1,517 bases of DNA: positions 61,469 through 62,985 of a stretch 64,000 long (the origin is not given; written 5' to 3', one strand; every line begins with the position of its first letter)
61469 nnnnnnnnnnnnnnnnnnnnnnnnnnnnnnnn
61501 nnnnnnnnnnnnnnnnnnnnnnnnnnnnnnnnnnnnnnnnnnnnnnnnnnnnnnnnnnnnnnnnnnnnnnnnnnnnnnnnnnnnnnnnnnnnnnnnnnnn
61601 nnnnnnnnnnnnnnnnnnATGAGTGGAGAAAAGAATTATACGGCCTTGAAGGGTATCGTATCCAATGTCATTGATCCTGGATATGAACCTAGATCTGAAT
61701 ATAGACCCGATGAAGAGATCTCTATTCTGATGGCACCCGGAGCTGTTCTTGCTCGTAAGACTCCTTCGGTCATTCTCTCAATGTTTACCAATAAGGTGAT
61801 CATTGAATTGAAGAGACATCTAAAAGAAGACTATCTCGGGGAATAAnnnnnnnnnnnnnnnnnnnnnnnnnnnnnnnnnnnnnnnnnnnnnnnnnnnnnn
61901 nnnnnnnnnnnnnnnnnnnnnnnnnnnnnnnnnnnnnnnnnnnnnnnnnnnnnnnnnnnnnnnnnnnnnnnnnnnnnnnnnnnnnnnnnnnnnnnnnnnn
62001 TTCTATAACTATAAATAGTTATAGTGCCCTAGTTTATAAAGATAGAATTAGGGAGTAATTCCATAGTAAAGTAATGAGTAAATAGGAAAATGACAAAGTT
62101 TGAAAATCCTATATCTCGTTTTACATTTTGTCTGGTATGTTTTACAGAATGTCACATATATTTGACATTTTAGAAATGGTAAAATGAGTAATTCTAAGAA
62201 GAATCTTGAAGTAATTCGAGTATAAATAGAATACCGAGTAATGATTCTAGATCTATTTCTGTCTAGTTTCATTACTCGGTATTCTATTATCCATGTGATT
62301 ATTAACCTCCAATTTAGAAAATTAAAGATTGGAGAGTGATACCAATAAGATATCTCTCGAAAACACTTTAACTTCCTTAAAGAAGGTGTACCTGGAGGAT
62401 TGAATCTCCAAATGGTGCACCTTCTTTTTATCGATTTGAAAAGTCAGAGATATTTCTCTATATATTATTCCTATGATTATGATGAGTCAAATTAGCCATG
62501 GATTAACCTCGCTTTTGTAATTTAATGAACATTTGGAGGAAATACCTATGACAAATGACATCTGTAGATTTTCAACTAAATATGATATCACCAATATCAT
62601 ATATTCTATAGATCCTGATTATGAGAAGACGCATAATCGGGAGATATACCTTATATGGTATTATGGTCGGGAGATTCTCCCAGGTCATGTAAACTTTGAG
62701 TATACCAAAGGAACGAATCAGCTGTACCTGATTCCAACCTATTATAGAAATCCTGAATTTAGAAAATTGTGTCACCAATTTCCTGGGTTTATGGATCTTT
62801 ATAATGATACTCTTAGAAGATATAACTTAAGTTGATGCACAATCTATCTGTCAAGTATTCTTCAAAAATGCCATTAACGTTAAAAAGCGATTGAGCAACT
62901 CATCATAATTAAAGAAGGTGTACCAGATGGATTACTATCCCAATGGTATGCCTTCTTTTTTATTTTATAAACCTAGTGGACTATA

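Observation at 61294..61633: ORF-less group I intron splits the RNAP beta-like gene inside the GDK...KG motif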

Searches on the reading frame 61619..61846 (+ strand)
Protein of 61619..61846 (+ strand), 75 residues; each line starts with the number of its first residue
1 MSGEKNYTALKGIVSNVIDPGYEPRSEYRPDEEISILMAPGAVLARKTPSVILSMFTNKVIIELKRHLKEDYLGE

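Call 5: search_protein_families(library=pfam, proteins=[window:61634-61846:+], max_evalue=0.01)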
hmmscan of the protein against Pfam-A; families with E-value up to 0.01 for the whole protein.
window:61634-61846:+ (70 aa): 0 families

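Call 41: find_encoding_contigs(protein=window:61619-61846:+, flank=1000, max_places=4)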
Protein window:61619-61846:+ (75 aa): 23 contigs read that carry it; 4 places shown.
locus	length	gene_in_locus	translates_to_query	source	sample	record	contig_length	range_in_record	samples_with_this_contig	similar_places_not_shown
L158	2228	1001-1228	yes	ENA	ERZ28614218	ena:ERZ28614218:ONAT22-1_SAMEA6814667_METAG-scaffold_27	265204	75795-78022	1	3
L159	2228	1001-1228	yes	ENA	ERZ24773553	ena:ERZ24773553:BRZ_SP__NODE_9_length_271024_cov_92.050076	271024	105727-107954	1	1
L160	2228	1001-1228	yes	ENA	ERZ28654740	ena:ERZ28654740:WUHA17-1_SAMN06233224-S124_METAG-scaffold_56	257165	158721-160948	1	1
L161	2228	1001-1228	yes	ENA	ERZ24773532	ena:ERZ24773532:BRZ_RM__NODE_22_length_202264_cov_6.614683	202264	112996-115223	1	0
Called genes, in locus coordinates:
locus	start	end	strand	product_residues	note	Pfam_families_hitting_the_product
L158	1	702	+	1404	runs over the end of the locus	-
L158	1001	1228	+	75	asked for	-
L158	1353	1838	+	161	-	-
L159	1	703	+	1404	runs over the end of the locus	-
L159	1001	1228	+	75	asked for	-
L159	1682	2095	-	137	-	PF13876:Phage_gp49_66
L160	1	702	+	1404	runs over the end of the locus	-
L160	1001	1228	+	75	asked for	-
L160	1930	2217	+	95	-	-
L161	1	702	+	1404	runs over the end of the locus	-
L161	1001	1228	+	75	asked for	-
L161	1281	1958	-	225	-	-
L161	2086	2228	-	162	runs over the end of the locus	PF21939:Gp10_C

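Call 52: find_encoding_contigs(protein=window:61619-61846:+, flank=700, max_places=10)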
Protein window:61619-61846:+ (75 aa): 23 contigs read that carry it; 9 places shown.
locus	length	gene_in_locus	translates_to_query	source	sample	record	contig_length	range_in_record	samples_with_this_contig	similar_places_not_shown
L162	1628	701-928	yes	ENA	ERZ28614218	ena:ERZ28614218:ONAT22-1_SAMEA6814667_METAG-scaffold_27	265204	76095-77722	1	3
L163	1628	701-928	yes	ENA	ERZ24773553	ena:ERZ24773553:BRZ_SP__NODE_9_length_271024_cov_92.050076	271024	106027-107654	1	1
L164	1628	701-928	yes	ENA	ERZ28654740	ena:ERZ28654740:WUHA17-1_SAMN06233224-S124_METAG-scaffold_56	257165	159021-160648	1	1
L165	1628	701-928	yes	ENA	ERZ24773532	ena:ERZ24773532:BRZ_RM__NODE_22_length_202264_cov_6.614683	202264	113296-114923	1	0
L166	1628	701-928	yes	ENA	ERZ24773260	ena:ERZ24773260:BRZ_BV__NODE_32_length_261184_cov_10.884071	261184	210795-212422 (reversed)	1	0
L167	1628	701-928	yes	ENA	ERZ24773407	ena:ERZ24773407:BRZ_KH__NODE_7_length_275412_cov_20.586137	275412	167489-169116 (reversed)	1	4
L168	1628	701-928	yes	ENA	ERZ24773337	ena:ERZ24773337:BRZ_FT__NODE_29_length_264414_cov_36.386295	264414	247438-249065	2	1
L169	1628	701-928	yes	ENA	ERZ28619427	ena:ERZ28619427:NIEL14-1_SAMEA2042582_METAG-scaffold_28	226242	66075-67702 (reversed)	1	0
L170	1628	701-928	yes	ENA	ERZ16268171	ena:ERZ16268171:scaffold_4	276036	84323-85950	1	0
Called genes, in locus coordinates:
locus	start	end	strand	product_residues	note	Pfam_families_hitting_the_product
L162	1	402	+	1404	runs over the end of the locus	-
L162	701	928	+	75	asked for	-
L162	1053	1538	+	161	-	-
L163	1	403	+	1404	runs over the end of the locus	-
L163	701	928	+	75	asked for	-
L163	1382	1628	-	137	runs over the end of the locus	PF13876:Phage_gp49_66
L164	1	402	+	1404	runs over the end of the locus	-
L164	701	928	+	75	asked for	-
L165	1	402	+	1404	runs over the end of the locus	-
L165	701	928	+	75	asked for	-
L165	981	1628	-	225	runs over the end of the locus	-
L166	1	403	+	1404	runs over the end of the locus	-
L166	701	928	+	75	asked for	-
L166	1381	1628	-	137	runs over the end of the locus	PF13876:Phage_gp49_66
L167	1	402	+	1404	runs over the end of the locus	-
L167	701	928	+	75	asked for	-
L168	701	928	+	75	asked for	-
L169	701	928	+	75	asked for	-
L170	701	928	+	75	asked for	-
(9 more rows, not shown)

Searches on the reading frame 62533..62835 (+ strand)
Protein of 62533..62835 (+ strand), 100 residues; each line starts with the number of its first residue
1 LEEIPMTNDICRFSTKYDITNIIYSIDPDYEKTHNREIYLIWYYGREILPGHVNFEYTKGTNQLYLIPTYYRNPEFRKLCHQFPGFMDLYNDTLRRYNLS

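Call 82: search_protein_families(library=phrogs, proteins=[window:62533-62835:+], max_evalue=0.001)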
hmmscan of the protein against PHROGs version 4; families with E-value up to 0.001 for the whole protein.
window:62533-62835:+ (100 aa): 0 families
